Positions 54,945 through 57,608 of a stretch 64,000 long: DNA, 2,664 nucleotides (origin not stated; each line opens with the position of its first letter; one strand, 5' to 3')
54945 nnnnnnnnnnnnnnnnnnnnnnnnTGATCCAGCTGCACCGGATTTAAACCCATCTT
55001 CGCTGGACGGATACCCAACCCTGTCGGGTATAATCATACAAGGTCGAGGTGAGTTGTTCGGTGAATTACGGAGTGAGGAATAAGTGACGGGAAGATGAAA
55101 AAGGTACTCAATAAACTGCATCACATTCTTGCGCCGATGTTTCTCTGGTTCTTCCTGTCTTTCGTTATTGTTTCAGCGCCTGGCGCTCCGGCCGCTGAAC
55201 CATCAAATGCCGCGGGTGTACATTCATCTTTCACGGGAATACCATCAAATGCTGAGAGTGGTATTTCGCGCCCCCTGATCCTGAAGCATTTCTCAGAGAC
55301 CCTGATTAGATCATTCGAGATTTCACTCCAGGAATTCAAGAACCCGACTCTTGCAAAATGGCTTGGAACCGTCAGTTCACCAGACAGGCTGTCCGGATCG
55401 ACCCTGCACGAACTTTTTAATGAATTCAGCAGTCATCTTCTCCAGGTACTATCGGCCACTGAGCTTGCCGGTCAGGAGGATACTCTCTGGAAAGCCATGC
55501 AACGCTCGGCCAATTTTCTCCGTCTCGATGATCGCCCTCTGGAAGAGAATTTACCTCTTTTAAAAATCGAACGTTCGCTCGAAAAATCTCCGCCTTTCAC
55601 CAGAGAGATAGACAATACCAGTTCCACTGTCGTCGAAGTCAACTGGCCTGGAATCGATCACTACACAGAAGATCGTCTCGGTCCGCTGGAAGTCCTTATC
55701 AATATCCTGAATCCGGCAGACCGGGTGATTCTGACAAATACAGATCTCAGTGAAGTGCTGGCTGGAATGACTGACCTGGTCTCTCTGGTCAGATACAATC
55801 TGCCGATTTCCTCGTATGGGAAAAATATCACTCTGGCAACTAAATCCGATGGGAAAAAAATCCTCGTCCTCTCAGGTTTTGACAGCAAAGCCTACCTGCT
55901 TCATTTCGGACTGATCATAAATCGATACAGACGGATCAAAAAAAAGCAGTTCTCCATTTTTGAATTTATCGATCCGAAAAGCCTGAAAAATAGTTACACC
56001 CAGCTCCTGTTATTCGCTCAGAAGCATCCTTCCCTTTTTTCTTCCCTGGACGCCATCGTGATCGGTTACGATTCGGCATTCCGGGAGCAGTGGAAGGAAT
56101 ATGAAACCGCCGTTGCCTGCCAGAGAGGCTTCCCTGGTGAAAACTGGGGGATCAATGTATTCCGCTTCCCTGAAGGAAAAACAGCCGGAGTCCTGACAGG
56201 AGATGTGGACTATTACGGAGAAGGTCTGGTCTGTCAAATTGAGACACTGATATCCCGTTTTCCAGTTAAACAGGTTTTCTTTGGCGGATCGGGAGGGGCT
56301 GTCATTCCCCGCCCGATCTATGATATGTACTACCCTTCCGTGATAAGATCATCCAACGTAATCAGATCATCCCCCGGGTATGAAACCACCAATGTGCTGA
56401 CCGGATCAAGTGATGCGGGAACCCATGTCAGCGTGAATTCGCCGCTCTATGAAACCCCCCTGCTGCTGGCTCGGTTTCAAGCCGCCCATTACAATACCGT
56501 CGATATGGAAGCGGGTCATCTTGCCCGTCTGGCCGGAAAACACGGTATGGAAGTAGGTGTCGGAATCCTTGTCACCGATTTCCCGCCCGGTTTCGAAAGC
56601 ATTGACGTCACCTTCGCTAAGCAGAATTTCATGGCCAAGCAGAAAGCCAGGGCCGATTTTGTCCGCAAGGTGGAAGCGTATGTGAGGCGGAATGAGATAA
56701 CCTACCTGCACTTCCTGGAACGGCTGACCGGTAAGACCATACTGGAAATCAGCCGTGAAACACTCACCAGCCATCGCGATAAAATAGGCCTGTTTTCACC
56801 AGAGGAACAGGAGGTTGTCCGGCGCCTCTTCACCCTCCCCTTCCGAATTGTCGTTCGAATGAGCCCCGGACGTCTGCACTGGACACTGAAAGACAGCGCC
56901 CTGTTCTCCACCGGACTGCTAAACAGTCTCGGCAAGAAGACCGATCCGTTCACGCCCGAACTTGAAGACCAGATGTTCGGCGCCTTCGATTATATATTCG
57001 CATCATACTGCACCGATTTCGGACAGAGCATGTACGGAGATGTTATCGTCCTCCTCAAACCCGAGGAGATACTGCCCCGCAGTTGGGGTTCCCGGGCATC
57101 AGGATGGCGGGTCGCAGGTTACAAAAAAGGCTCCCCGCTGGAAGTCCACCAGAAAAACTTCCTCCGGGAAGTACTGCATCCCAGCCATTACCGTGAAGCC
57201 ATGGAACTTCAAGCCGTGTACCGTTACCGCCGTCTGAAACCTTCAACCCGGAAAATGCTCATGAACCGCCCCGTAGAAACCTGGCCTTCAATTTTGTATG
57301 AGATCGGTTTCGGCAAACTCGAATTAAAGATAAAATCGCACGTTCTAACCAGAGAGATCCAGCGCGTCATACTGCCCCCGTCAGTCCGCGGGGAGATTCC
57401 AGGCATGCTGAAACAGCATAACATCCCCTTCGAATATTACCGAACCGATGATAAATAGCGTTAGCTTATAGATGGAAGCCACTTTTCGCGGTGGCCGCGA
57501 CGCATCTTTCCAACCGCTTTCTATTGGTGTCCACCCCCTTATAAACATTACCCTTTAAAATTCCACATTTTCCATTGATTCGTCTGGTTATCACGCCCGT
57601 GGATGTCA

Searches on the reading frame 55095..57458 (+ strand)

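Call 13: search_protein_families(library=pfam, proteins=[window:55095-57458:+], max_evalue=0.001)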
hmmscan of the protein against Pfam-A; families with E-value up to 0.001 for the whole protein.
window:55095-57458:+ (787 aa): 1 family
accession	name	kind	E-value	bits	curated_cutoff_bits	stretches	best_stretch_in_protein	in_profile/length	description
PF01048.26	PNP_UDP_1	-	2.7e-05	24.1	25.1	1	441-519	144-224/233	Phosphorylase superfamily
